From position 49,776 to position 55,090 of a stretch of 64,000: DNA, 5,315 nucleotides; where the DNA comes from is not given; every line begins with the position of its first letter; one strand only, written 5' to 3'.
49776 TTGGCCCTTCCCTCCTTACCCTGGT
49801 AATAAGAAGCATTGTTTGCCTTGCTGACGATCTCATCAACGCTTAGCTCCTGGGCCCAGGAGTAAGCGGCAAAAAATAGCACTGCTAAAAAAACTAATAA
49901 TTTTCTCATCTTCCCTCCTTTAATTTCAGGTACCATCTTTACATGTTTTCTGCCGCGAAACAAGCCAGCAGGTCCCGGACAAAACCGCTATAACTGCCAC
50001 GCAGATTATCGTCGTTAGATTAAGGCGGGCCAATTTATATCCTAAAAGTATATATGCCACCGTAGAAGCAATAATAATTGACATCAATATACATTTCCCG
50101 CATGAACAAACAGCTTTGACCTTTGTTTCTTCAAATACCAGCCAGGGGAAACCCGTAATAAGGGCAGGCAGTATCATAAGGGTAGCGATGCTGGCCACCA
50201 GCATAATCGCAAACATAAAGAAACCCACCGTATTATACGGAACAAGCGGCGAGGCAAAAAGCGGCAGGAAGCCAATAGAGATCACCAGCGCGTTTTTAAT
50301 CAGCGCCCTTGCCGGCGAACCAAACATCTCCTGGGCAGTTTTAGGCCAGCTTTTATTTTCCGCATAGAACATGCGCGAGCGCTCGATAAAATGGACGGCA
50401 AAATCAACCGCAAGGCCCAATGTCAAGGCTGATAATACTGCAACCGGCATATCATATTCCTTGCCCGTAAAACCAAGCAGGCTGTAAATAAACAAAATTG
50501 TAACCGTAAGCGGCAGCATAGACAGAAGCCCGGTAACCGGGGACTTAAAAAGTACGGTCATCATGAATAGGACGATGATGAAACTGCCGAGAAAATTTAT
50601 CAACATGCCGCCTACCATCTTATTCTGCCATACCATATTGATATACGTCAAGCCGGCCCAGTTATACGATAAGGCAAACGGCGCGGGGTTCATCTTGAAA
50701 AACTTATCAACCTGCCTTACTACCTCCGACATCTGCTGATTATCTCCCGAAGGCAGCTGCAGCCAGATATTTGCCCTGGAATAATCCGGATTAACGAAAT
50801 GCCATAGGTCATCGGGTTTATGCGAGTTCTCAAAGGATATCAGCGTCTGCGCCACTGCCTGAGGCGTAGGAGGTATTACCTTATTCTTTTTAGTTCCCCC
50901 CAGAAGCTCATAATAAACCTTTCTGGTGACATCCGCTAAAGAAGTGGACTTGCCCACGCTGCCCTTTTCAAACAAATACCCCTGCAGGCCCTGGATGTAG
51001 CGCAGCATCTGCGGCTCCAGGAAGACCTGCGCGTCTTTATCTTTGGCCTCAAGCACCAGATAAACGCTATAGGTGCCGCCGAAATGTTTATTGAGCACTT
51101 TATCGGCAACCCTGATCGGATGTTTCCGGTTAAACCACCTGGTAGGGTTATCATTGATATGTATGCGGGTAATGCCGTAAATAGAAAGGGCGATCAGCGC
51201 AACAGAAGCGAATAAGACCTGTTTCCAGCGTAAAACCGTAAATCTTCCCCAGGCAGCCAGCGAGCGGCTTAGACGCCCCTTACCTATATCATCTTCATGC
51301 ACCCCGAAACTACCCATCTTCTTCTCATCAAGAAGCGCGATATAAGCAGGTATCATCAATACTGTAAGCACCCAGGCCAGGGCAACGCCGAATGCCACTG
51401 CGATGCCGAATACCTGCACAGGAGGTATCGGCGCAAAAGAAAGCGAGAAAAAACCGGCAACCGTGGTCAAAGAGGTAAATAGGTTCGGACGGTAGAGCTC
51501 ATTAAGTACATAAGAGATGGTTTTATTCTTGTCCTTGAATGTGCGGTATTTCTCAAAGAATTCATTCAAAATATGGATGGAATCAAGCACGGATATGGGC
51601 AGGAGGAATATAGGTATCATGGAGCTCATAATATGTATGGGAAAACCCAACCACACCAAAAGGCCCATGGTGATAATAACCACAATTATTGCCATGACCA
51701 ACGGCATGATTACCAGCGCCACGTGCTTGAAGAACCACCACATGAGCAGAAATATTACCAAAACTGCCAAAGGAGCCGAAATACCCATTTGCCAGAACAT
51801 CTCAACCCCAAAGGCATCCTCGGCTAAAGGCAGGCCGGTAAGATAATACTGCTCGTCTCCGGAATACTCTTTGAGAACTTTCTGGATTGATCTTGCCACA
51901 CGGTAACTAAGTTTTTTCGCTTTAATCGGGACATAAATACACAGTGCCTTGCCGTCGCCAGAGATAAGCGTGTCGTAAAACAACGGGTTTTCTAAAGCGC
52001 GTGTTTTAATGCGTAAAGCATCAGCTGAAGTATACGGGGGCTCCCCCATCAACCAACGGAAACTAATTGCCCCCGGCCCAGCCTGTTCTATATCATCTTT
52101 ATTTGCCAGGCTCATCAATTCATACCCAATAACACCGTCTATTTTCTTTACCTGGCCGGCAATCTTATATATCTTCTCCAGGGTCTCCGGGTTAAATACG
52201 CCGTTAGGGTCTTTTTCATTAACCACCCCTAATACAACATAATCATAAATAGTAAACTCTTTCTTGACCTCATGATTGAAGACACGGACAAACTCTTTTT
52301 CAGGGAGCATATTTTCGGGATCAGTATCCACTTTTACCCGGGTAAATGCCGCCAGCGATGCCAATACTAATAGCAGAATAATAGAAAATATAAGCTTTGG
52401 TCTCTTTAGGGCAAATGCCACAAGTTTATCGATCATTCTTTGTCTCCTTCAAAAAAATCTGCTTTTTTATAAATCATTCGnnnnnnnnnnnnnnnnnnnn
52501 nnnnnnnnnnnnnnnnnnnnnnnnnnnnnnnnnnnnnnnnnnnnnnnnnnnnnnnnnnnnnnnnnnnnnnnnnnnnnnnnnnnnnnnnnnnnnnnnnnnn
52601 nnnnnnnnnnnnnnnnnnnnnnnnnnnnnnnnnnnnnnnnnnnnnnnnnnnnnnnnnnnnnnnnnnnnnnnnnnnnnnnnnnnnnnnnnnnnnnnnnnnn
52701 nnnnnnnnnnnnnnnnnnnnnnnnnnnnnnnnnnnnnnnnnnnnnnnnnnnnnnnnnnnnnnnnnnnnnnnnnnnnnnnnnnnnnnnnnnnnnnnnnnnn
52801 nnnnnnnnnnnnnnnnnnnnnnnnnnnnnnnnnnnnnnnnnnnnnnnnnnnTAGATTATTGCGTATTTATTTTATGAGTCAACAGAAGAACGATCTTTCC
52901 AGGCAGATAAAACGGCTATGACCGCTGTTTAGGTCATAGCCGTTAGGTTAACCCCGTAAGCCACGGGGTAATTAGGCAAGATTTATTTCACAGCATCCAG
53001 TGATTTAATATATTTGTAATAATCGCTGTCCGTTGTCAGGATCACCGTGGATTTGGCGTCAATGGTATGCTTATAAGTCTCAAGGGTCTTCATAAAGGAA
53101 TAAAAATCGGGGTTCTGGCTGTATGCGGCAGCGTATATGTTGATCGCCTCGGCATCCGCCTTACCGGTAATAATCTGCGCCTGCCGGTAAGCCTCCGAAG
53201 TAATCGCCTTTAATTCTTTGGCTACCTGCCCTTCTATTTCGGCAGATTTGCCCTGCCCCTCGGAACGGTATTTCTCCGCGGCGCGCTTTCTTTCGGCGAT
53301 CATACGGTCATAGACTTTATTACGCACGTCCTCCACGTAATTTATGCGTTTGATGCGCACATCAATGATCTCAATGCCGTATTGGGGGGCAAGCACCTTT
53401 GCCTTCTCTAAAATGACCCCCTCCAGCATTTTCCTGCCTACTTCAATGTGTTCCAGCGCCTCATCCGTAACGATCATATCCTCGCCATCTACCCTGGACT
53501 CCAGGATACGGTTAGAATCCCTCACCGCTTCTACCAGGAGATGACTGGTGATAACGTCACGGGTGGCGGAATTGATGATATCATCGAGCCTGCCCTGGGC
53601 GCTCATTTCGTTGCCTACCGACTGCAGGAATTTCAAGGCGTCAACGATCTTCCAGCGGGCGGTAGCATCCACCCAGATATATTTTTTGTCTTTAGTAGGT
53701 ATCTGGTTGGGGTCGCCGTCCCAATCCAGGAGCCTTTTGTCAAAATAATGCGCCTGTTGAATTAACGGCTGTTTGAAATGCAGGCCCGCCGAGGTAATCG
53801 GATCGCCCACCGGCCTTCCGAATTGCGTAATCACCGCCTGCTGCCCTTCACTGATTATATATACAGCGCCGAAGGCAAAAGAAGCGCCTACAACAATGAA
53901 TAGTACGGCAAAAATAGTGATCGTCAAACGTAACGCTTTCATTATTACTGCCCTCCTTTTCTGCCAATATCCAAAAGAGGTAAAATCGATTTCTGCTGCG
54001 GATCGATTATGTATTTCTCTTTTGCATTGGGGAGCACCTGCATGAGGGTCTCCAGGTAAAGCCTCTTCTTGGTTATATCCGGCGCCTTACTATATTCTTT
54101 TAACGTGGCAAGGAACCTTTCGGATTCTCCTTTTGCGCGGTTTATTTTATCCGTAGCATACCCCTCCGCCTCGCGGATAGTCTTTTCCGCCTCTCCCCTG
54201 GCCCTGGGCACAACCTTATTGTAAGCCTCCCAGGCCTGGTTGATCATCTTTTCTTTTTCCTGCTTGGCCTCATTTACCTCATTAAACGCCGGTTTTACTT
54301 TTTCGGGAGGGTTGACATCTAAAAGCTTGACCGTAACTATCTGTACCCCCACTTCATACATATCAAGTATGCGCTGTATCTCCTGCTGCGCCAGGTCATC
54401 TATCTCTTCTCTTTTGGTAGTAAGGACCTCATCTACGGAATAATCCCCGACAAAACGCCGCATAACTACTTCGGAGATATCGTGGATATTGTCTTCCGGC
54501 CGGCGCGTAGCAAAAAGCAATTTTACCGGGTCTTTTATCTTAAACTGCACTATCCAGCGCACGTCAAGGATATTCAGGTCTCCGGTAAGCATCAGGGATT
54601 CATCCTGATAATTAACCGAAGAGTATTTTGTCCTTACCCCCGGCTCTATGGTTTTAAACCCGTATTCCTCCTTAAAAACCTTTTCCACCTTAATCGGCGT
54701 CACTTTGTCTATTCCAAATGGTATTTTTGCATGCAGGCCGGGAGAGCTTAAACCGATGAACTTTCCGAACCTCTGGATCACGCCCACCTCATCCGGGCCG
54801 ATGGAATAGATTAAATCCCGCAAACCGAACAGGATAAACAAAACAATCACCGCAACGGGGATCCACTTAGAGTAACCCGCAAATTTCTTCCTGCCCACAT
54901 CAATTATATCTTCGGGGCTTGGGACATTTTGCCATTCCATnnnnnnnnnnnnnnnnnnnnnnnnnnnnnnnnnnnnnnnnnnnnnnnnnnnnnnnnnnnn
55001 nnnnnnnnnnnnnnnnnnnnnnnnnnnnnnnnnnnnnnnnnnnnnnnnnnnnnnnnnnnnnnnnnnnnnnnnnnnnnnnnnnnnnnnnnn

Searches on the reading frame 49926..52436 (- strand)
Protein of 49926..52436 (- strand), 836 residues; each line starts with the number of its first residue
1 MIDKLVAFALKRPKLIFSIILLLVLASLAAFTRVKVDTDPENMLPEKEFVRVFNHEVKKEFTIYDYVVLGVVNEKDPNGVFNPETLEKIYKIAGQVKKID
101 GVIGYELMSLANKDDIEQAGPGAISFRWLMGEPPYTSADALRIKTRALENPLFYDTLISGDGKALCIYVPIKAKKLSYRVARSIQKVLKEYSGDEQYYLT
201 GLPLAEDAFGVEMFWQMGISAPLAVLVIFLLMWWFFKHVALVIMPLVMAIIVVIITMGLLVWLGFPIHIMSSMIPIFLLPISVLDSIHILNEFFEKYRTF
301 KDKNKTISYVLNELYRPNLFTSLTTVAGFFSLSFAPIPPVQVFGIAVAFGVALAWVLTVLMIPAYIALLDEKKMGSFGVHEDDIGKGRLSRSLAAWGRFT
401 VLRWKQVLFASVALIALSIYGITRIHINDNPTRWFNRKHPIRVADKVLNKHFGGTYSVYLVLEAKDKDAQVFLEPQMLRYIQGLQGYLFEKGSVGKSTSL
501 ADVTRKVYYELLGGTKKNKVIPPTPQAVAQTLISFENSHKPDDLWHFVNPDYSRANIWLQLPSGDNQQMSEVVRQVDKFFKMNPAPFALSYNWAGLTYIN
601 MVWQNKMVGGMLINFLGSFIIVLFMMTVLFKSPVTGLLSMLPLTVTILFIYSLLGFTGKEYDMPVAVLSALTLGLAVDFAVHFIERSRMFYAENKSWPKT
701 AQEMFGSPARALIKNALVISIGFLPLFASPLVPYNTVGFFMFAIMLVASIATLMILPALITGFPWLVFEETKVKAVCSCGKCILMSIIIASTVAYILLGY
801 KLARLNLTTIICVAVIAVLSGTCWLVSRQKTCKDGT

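Call 7: search_protein_families(library=pfam, proteins=[window:49926-52436:-])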
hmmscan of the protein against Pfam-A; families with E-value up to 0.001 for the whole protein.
window:49926-52436:- (836 aa): 4 families
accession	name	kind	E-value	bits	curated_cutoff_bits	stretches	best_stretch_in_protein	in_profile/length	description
PF03176.21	MMPL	-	5.1e-25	88.6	20.5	2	547-761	80-300/333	MMPL family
PF02460.24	Patched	-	1.1e-10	41.9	23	1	228-367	13-155/156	Patched SSD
PF12349.14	Sterol-sensing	-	9.3e-07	29.3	22.3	1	239-368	6-135/153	Sterol-sensing domain of SREBP cleavage-activation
PF00873.25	ACR_tran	-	0.00012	20.4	28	1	566-759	823-1016/1021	AcrB/AcrD/AcrF family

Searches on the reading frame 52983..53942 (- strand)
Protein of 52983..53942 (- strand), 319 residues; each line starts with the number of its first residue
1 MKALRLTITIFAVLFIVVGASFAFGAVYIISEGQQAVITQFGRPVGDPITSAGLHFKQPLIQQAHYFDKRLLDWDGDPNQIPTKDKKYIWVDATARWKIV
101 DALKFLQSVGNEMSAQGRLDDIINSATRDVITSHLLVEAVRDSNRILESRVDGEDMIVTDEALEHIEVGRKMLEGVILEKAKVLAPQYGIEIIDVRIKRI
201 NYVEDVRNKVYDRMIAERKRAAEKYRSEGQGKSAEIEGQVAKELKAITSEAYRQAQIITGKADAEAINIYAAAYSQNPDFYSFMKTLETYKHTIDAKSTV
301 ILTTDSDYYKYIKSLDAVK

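Call 7: search_protein_families(library=pfam, proteins=[window:52983-53942:-])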
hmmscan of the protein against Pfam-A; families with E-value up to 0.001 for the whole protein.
window:52983-53942:- (319 aa): 1 family
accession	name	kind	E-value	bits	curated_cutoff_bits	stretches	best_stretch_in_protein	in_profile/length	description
PF01145.31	Band_7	-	6.1e-30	105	23.6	1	29-230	2-175/176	SPFH domain / Band 7 family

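Call 51: search_protein_families(library=ncbifam, proteins=[window:52983-53942:-])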
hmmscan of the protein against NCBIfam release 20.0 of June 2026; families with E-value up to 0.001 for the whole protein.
window:52983-53942:- (319 aa): 4 families
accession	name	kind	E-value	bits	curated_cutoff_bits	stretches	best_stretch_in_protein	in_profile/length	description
TIGR01932.1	hflC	equivalog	1.2e-81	274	134.4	1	10-313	5-318/318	protease modulator HflC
NF008259.0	PRK11029.1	equivalog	4.5e-45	154.1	427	1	14-316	7-330/334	protease modulator HflC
TIGR01933.1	hflK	equivalog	2.3e-16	60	159.4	1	27-313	1-258/261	FtsH protease activity modulator HflK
NF008181.0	PRK10930.1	equivalog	0.00023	20.1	660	0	8-296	81-337/419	FtsH protease activity modulator HflK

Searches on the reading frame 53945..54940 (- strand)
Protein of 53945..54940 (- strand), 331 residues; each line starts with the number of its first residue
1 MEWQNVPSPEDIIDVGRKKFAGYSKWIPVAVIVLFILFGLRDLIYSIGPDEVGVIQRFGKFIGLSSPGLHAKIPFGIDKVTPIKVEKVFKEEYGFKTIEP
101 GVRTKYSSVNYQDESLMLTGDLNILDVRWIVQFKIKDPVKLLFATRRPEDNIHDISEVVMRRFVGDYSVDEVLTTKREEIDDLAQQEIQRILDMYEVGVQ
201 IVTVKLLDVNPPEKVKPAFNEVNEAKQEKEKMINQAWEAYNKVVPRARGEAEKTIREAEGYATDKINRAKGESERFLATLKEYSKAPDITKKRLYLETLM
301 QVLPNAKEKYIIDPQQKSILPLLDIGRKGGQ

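Call 7: search_protein_families(library=pfam, proteins=[window:53945-54940:-])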
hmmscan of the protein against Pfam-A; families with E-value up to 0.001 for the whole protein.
window:53945-54940:- (331 aa): 1 family
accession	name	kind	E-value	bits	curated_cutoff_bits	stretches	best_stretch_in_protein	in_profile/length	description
PF01145.31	Band_7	-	3.4e-27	96.1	23.6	1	46-236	2-172/176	SPFH domain / Band 7 family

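Call 21: find_encoding_contigs(protein=window:53945-54940:-, flank=3000, max_places=6)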
Protein window:53945-54940:- (331 aa): no gene with exactly this product is on record in the collection.

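Call 25: find_homologous_proteins(query=window:53945-54940:-, max_evalue=1e-20)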
Query window:53945-54940:- (331 aa): 7602 proteins with E <= 1e-20 among 8000 candidates; the best 120 are listed.
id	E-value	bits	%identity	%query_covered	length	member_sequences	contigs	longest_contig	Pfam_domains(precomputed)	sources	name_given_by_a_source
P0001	1.3e-214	729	100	100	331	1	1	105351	PF01145.32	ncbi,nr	ncbi:MAG: FtsH protease activity modulator HflK [Candidatus Omnitrophica bacterium]|nr:FtsH protease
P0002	2.5e-194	663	90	100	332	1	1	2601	PF01145.32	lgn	-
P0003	1.5e-192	657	89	100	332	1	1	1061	PF01145.32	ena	-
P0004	2.1e-192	656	89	100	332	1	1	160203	PF01145.32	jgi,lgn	jgi:membrane protease subunit HflK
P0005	8.6e-192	654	89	100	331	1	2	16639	PF01145.32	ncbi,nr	ncbi:MAG: FtsH protease activity modulator HflK [Candidatus Omnitrophica bacterium]|nr:FtsH protease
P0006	8.6e-192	654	89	100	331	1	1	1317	PF01145.32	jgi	-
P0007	2.1e-191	653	89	100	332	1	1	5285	PF01145.32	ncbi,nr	ncbi:MAG: FtsH protease activity modulator HflK [Candidatus Omnitrophica bacterium]|nr:FtsH protease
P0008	2.1e-190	650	88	100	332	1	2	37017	PF01145.32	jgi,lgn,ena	-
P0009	2.5e-190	650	89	100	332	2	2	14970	PF01145.32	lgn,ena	-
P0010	4.4e-190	649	87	100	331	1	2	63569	PF01145.32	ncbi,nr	ncbi:MAG: FtsH protease activity modulator HflK [Candidatus Omnitrophota bacterium]|nr:FtsH protease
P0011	7.8e-190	648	88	100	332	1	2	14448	PF01145.32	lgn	-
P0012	9.2e-190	648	88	100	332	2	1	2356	PF01145.32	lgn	-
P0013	1.9e-189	647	88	100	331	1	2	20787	PF01145.32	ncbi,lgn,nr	ncbi:MAG: FtsH protease activity modulator HflK [Candidatus Omnitrophica bacterium]|nr:FtsH protease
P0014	2.0e-189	647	88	100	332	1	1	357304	PF01145.32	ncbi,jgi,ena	ncbi:MAG: FtsH protease activity modulator HflK [Candidatus Omnitrophota bacterium]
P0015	2.4e-189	646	88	100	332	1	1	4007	PF01145.32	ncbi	ncbi:MAG: FtsH protease activity modulator HflK [Candidatus Omnitrophota bacterium]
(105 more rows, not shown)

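Call 29: find_related_loci(query=window:53945-54940:-, collection=genome_contigs, flank=3000)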
Query window:53945-54940:- (331 aa) in genome_contigs; peptide patterns used: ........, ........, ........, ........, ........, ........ (x = any residue, [..] = any of these).
254 stretches matched a pattern; 167 encode a relative of the query (tblastn E <= 1e-3); the best 80 are kept; 80 distinct loci.
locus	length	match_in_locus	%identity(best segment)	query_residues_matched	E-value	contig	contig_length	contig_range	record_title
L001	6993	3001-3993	89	1-331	0e+0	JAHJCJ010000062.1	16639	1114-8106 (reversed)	MAG: Candidatus Omnitrophota bacterium isolate Modern_marine.mb.300 Modern_marine.mb.300_k141_1106130, whole genome shot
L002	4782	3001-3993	89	1-331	0e+0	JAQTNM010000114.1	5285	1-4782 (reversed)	MAG: Candidatus Omnitrophota bacterium isolate STA_64 NODE_38702_length_5285_cov_2.693486_Sandtown_A, whole genome shotg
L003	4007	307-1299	88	1-331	0e+0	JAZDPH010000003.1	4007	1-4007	MAG: Candidatus Omnitrophota bacterium isolate MEGAHIT-group-0.826 k141_9585323, whole genome shotgun sequence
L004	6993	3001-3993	88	1-331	0e+0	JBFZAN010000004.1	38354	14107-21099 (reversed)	MAG: Candidatus Omnitrophota bacterium isolate PPR_0468 k121_1454937, whole genome shotgun sequence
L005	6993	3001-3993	88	1-331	0e+0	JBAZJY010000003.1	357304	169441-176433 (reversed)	MAG: Candidatus Omnitrophota bacterium isolate SO_2017_LW4_130 scaffold_79_c1_LW137-91_2017, whole genome shotgun sequen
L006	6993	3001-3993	88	1-331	0e+0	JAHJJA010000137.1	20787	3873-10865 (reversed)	MAG: Candidatus Omnitrophota bacterium isolate Modern_marine_rock_biofilm.mb.15 Modern_marine_rock.mb.15_k141_743456, wh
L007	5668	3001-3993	86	1-331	0e+0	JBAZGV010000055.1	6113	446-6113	MAG: Candidatus Omnitrophota bacterium isolate SO_2017_LW3_54 NODE_46045_length_6113_cov_1.202138_LW162_2017, whole geno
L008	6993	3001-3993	87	1-331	0e+0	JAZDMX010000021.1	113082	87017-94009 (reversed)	MAG: Candidatus Omnitrophota bacterium isolate MEGAHIT-group-0.683 k141_7121710, whole genome shotgun sequence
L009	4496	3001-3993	86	1-331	0e+0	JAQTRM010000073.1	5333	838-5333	MAG: Candidatus Omnitrophota bacterium isolate STB_163 NODE_48830_length_5333_cov_11.184403_Sandtown_B, whole genome sho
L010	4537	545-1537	85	1-331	0e+0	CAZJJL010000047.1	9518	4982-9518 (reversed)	MAG TPA_asm: uncultured Planctomycetales bacterium isolate SRP278252_co1_68 genome assembly, contig: NODE_13289_length_9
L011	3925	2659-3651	85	1-331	0e+0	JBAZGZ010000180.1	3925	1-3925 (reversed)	MAG: Candidatus Omnitrophota bacterium isolate SO_2017_LW3_58 NODE_91572_length_3925_cov_0.918115_LW162_2017, whole geno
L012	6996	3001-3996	84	1-331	0e+0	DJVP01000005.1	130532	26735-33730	MAG TPA_asm: Candidatus Omnitrophica bacterium UBA6253 UBA6253_contig_29690, whole genome shotgun sequence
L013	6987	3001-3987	84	1-331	0e+0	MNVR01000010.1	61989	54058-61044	MAG: Candidatus Omnitrophica bacterium CG1_02_44_16 cg1_0.2_scaffold_330_c, whole genome shotgun sequence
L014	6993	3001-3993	85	1-331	0e+0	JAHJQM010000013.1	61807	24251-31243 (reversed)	MAG: Candidatus Omnitrophota bacterium isolate OS_PC_MetaG.mb.108 OS_PC_MetaG.mb.108_k141_198713, whole genome shotgun s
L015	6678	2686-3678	81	1-331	0e+0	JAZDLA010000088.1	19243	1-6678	MAG: Candidatus Omnitrophota bacterium isolate MEGAHIT-group-0.561 k141_2824362, whole genome shotgun sequence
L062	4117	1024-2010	76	1-331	5e-167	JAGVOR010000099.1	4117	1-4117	MAG: Candidatus Omnitrophota bacterium isolate DeMMO3_44 c_000000073007, whole genome shotgun sequence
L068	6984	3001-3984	74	1-330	8e-159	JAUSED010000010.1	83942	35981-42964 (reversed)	MAG: Candidatus Omnitrophota bacterium isolate E14_maxbin.165 E14_k141_1782846, whole genome shotgun sequence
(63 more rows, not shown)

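Call 51: search_protein_families(library=ncbifam, proteins=[window:53945-54940:-])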
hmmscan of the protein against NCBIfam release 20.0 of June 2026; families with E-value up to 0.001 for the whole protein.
window:53945-54940:- (331 aa): 5 families
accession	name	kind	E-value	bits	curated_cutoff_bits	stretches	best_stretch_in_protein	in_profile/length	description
TIGR01933.1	hflK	equivalog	5.3e-85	285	159.4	1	44-325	1-260/261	FtsH protease activity modulator HflK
NF008181.0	PRK10930.1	equivalog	1.6e-49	168.9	660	2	115-321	147-354/419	FtsH protease activity modulator HflK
TIGR01932.1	hflC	equivalog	1.6e-06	27.2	134.4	0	189-315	184-310/318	protease modulator HflC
NF050102.1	DivIVA_Wag31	equivalog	4.4e-05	23.5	260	1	222-301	129-208/256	DivIVA-like cell division protein Wag31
NF002170.0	PRK01005.1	equivalog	0.0007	19.4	280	1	222-305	22-103/208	V-type ATP synthase subunit E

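Call 59: search_protein_families(library=pfam, proteins=[L062:3244-4116:+, L012:1901-2977:+, L068:6379-6984:+, L009:1698-2801:+])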
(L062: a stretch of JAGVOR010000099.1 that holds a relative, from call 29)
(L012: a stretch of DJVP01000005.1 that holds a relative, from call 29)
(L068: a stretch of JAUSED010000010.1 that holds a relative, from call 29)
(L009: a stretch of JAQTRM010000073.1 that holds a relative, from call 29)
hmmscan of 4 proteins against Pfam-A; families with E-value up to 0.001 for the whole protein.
L062:3244-4116:+ (291 aa): 1 family
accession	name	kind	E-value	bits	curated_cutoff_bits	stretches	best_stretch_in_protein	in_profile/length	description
PF00224.27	PK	-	1.7e-86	290.8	30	1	16-291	3-286/328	Pyruvate kinase, barrel domain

L012:1901-2977:+ (358 aa): 3 families
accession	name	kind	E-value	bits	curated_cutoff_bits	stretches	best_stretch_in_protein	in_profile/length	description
PF00924.24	MS_channel_2nd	-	2.5e-17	63.2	20.2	1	188-254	1-67/68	Mechanosensitive ion channel, beta-domain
PF21082.3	MS_channel_3rd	-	1.3e-10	41.9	21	1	261-346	1-88/88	Mechanosensitive ion channel MscS, C-terminal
PF21088.3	MS_channel_1st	-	7.5e-06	26.3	23.1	1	147-187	2-42/42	Mechanosensitive ion channel, transmembrane helices 2/3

L068:6379-6984:+ (202 aa): 1 family
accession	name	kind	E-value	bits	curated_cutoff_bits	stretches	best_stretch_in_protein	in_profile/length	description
PF21088.3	MS_channel_1st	-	1.5e-09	38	23.1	1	139-179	2-42/42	Mechanosensitive ion channel, transmembrane helices 2/3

L009:1698-2801:+ (367 aa): 3 families
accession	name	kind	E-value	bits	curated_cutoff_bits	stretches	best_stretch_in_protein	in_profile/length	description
PF00924.24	MS_channel_2nd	-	8.7e-17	61.4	20.2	1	198-263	2-67/68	Mechanosensitive ion channel, beta-domain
PF21082.3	MS_channel_3rd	-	6.6e-11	42.9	21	1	271-355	2-88/88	Mechanosensitive ion channel MscS, C-terminal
PF21088.3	MS_channel_1st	-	1.1e-08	35.3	23.1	1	155-196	1-42/42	Mechanosensitive ion channel, transmembrane helices 2/3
